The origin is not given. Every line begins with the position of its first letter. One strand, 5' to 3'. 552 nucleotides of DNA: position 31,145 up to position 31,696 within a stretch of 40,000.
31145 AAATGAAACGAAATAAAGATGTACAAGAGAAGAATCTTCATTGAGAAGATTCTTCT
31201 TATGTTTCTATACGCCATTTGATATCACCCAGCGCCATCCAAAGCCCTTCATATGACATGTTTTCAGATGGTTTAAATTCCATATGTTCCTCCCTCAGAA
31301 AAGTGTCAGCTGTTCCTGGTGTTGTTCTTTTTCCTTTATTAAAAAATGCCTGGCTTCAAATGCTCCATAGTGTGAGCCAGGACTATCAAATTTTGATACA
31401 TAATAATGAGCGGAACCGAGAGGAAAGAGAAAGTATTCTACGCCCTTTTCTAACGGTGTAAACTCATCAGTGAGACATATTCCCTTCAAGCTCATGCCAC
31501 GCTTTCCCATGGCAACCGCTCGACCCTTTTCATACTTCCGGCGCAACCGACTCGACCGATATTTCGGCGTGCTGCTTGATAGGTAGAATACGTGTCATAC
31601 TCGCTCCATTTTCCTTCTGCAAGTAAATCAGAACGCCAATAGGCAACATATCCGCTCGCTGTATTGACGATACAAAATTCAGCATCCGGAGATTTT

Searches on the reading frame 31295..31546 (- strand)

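Call 24: search_protein_families(library=phrogs, proteins=[window:31295-31546:-], max_evalue=0.001)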
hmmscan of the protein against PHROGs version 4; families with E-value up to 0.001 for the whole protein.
window:31295-31546:- (83 aa): 1 family
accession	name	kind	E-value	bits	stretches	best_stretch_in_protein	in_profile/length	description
phrog_8281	-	unknown function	7e-18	66.2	1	19-78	2-62/159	-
